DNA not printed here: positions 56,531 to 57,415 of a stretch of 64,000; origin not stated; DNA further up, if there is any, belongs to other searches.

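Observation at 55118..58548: Second nucleotide-processing module: TIR-TM protein divergent from a coupled SLOG-like + NDT-like/TPR gene pair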

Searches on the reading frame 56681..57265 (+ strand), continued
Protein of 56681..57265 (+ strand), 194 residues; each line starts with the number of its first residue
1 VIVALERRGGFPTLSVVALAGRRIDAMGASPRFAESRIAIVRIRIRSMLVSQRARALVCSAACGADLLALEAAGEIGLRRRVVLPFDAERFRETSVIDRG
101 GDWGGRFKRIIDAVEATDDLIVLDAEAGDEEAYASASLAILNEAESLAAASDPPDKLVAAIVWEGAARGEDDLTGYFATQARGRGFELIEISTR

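Call 111: search_protein_families(library=pfam, proteins=[P0351, P0365, P0475, P0399, P0456, P0433, P0434, P0487, P0401, P0347], max_evalue=0.001)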
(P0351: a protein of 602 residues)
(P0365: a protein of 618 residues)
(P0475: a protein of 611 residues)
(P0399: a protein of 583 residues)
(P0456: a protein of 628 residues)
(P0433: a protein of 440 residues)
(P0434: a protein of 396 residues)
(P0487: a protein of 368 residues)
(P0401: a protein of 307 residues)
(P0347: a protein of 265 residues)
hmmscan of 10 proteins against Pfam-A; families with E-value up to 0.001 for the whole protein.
P0351 (602 aa): 2 families
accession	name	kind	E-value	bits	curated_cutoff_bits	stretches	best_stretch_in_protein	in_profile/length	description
PF20308.4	TPR-S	-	4.6e-25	88.6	27.6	1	396-493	11-102/102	Tetratricopeptide Repeats-Sensor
PF13281.12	MAP3K_TRAF_bd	-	9.6e-10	38.5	24.1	1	403-583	174-341/371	MAP3K TRAFs-binding domain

P0365 (618 aa): 10 families
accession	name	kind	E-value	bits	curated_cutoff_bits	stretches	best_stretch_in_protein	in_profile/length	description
PF13414.12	TPR_11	-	4.1e-10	39.6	26.8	0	370-392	12-34/42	TPR repeat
PF07719.23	TPR_2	-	4.7e-10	39.2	27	0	462-490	2-30/34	Tetratricopeptide repeat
PF13428.12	TPR_14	-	1e-09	38.6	23.5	0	389-427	4-42/44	Tetratricopeptide repeat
PF13431.12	TPR_17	-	1.6e-07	31.5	24.4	0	450-481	2-33/34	Tetratricopeptide repeat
PF13424.12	TPR_12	-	2e-07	31.5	30.1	0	464-491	6-33/77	Tetratricopeptide repeat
PF14559.12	TPR_19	-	5.9e-07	30.2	25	1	365-424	4-63/68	Tetratricopeptide repeat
PF13371.12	TPR_9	-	2.3e-06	28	35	0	399-433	8-42/73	Tetratricopeptide repeat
PF13432.12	TPR_16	-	2.4e-06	28.3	32.7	1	444-488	14-58/65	Tetratricopeptide repeat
PF00515.34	TPR_1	-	7.5e-06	26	27.8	0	462-489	2-29/34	Tetratricopeptide repeat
PF13176.12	TPR_7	-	7.8e-05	22.9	27.9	0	543-573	1-31/36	Tetratricopeptide repeat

P0475 (611 aa): 15 families
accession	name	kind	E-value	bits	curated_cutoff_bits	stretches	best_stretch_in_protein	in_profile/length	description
PF13414.12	TPR_11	-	2.1e-16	59.7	26.8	1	390-427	1-38/42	TPR repeat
PF00515.34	TPR_1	-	2.3e-14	52.9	27.8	2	388-416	6-34/34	Tetratricopeptide repeat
PF13431.12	TPR_17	-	5.1e-14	51.7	24.4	1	372-403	2-33/34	Tetratricopeptide repeat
PF07719.23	TPR_2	-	9.8e-14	50.7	27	1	385-416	3-34/34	Tetratricopeptide repeat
PF13181.12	TPR_8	-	2.5e-11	43.2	25.7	1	383-416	1-34/34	Tetratricopeptide repeat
PF13424.12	TPR_12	-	2.6e-11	44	30.1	2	356-414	10-76/77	Tetratricopeptide repeat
PF14559.12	TPR_19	-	8.7e-10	39.2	25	1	359-418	1-60/68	Tetratricopeptide repeat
PF13428.12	TPR_14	-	2e-09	37.7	23.5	1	384-424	2-42/44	Tetratricopeptide repeat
PF13371.12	TPR_9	-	2.6e-09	37.4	35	1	357-420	3-66/73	Tetratricopeptide repeat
PF13432.12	TPR_16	-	5.2e-09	36.8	32.7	1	388-451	2-63/65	Tetratricopeptide repeat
PF13176.12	TPR_7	-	6.6e-09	35.6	27.9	1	387-415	3-31/36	Tetratricopeptide repeat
PF13374.12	TPR_10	-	3.1e-07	30.6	27.5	1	384-415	3-34/42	Tetratricopeptide repeat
PF23914.1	TPR_CcmH_CycH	-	1.4e-06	28.7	42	0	442-486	39-83/158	Cytochrome c-type biogenesis protein H TPR domain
PF20308.4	TPR-S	-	2.3e-05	25.4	27.6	1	398-495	1-100/102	Tetratricopeptide Repeats-Sensor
PF13174.12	TPR_6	-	0.0009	20.2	26.3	0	389-410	6-27/33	Tetratricopeptide repeat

P0399 (583 aa): 1 family
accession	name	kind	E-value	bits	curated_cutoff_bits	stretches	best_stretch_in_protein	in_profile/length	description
PF01734.28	Patatin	-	2.1e-24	87.2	27.7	1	24-230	1-190/191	Patatin-like phospholipase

P0456 (628 aa): 2 families
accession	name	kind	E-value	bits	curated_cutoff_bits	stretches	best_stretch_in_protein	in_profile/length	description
PF20308.4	TPR-S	-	3.4e-12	47.3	27.6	1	253-339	18-99/102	Tetratricopeptide Repeats-Sensor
PF14559.12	TPR_19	-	0.0003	21.5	25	0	361-406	10-55/68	Tetratricopeptide repeat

P0433 (440 aa): 3 families
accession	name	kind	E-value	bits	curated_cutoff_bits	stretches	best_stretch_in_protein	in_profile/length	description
PF00805.28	Pentapeptide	-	6.4e-19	67.6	20.2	2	158-193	4-39/40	Pentapeptide repeats (8 copies)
PF13599.13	Pentapeptide_4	-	2.4e-09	37.5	38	1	158-218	4-64/78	Pentapeptide repeat region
PF13576.12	Pentapeptide_3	-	2.1e-06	28.3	27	0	178-219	2-46/48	Pentapeptide repeats (9 copies)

P0434 (396 aa): 3 families
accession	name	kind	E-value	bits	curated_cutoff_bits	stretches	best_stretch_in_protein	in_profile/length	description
PF04542.20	Sigma70_r2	-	3e-11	43.4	24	1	46-113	1-70/71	Sigma-70 region 2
PF08281.18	Sigma70_r4_2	-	4.9e-11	42.6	25.7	1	141-192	3-54/54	Sigma-70, region 4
PF04545.22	Sigma70_r4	-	1.7e-05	24.7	24.1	1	146-194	2-50/50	Sigma-70, region 4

P0487 (368 aa): 1 family
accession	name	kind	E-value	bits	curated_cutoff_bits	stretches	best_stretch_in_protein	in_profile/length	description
PF20308.4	TPR-S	-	2.9e-06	28.2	27.6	1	7-71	33-93/102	Tetratricopeptide Repeats-Sensor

P0401 (307 aa): 0 families

P0347 (265 aa): 0 families
